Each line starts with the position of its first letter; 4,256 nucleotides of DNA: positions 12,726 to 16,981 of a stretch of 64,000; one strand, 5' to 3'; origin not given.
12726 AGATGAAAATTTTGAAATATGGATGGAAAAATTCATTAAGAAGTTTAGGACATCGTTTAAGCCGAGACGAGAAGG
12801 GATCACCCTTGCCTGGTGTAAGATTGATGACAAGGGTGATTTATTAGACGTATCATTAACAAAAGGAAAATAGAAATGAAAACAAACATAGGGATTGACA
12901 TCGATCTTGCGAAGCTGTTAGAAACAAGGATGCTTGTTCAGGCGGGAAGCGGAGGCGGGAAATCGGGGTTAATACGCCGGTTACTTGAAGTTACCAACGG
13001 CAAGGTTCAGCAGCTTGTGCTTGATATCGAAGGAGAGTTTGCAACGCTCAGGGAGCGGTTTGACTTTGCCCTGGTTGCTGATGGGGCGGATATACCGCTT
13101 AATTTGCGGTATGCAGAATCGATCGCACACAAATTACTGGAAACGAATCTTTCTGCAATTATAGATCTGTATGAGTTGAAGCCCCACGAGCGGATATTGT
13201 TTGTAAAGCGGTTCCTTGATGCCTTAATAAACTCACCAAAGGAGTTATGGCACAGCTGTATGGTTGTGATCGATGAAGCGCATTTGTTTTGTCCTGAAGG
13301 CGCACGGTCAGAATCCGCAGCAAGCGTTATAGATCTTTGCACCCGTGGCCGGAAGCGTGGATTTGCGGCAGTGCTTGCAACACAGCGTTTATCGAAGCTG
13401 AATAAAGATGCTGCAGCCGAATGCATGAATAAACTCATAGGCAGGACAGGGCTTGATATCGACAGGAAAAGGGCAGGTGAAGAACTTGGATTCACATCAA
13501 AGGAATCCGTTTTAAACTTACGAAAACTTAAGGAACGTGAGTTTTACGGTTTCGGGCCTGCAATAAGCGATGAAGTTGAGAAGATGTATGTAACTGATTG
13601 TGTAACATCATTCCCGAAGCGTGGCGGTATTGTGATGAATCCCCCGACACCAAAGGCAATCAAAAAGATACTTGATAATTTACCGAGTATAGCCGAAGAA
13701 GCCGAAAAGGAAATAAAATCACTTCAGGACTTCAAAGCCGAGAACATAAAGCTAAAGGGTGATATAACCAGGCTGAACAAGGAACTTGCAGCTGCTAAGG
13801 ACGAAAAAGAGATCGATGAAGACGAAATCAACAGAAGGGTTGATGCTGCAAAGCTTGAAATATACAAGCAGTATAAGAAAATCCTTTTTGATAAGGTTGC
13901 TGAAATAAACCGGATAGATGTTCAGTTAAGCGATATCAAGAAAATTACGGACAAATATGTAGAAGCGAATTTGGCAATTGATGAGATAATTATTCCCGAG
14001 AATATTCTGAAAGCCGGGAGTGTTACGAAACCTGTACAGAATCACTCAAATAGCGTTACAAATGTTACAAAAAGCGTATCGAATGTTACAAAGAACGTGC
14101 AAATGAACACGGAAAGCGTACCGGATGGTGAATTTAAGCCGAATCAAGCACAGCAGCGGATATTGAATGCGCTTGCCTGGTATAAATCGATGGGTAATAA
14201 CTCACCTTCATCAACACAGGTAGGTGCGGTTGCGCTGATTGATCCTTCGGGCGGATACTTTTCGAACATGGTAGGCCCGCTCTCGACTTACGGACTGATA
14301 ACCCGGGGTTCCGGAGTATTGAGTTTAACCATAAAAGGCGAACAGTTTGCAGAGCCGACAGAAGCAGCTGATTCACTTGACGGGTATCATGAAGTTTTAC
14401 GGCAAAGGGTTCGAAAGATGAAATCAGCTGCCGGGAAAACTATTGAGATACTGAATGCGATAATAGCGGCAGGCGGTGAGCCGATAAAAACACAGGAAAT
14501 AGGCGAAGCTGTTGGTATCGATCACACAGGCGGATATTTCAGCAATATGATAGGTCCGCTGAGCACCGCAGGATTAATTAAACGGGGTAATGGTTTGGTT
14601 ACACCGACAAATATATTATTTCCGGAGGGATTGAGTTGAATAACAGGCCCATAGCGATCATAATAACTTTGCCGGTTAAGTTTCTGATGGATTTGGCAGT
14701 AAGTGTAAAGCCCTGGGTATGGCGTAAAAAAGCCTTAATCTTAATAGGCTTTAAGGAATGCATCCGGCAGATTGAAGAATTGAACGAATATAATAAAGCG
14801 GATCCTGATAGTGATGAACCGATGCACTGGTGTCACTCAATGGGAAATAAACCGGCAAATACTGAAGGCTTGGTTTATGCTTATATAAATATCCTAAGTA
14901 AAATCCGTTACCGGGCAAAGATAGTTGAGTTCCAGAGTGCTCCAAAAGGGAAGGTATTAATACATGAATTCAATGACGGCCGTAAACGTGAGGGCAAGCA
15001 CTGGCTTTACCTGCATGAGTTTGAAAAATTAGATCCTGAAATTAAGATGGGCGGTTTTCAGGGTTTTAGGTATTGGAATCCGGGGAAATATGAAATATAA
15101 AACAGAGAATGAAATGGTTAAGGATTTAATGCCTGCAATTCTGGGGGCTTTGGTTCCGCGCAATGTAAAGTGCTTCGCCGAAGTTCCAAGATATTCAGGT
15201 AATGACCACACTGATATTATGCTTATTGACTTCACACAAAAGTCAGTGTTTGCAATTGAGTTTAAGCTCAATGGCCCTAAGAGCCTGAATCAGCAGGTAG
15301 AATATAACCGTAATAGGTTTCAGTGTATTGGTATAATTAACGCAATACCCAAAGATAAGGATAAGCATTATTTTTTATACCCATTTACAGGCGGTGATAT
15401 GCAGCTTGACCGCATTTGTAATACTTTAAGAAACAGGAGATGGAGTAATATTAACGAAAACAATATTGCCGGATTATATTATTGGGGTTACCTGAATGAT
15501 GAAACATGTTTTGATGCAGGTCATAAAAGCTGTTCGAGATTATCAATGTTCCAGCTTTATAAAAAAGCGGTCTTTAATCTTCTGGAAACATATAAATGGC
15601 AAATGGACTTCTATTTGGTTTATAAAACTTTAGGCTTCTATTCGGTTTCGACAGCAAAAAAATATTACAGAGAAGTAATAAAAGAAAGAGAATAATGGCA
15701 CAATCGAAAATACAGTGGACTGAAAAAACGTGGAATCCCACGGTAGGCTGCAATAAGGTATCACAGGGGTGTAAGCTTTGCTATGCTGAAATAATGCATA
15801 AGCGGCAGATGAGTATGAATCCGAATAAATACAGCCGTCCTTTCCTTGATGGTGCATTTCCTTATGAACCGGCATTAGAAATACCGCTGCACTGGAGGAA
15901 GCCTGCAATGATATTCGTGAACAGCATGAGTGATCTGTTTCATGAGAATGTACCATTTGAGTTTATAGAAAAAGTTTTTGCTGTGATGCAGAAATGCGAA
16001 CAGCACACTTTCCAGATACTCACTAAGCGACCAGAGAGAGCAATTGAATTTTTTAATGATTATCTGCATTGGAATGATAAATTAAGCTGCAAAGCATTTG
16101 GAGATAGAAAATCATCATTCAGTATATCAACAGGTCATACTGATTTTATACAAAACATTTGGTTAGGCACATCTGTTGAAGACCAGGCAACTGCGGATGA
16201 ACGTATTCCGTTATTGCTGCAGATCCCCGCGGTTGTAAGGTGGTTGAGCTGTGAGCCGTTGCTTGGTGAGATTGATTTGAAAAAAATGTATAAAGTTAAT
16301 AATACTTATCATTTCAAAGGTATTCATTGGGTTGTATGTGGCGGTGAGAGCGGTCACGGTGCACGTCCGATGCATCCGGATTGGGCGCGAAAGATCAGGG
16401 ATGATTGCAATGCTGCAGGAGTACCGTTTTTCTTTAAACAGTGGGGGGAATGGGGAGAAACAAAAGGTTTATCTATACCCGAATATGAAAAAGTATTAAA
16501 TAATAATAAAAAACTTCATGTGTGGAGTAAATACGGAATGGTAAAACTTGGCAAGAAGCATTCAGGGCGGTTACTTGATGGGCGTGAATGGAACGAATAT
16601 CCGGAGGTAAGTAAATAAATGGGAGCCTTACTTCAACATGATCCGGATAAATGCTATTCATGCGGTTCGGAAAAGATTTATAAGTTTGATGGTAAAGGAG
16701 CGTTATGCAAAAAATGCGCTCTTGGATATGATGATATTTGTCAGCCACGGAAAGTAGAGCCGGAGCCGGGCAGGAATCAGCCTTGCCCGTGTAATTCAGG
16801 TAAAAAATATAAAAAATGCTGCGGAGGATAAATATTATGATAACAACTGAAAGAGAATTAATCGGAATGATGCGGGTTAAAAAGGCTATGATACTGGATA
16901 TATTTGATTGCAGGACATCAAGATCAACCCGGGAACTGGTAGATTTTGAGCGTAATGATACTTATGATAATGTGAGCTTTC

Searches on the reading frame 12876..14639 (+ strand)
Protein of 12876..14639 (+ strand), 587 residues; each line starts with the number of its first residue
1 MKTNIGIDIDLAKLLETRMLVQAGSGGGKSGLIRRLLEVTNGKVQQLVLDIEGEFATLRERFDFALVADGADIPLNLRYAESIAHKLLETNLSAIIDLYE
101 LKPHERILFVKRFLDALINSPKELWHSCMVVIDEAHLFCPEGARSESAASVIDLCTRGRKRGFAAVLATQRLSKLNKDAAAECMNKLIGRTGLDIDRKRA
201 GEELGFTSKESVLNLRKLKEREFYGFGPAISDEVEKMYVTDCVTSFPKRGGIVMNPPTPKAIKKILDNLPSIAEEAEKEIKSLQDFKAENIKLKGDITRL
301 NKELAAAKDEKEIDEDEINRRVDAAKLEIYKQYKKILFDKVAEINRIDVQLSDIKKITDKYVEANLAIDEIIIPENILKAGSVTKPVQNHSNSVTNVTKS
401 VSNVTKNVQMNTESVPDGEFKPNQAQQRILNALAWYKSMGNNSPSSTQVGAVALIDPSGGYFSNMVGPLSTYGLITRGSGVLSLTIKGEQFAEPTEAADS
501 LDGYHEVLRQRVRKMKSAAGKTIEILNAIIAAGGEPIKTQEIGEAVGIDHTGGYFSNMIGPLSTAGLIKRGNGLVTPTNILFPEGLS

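Call 69: search_protein_families(library=pfam, proteins=[window:12876-14639:+], max_evalue=0.01)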
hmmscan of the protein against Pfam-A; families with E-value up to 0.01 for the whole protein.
window:12876-14639:+ (587 aa): 3 families
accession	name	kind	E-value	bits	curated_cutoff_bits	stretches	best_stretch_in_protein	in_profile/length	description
PF01935.23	DUF87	-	1.2e-07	32.5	23.2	1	3-70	10-69/220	Helicase HerA, central domain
PF05707.18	Zot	-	4.3e-06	26.8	20.3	1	105-185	55-143/197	Zonular occludens toxin (Zot)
PF12699.13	phiKZ_IP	-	0.002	17.8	27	0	254-315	288-345/387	phiKZ-like phage internal head proteins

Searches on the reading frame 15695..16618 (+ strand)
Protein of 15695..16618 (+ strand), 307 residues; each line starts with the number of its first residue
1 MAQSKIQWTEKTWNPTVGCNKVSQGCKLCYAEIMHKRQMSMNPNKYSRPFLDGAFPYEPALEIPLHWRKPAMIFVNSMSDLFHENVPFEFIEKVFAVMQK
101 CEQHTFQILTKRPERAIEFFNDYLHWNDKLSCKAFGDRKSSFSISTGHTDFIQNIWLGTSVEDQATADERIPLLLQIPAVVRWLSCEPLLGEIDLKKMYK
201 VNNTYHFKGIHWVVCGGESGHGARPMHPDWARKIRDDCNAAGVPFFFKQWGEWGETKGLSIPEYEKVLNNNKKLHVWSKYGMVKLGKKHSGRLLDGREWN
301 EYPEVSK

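Call 69: search_protein_families(library=pfam, proteins=[window:15695-16618:+], max_evalue=0.01)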
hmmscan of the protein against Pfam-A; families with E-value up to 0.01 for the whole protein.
window:15695-16618:+ (307 aa): 1 family
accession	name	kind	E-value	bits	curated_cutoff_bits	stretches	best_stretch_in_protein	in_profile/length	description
PF07505.17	DUF5131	-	2.6e-99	332.1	28.9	1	3-303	1-243/243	Protein of unknown function (DUF5131)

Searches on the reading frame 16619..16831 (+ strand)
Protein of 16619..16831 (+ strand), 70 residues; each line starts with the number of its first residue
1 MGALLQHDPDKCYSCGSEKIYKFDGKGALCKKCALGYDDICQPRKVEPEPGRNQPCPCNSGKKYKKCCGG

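Call 69: search_protein_families(library=pfam, proteins=[window:16619-16831:+], max_evalue=0.01)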
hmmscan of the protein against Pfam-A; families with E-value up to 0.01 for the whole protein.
window:16619-16831:+ (70 aa): 1 family
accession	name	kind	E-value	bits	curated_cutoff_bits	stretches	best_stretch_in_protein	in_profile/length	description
PF02810.21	SEC-C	-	1.9e-09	37.7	20.4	1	52-69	1-18/19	SEC-C motif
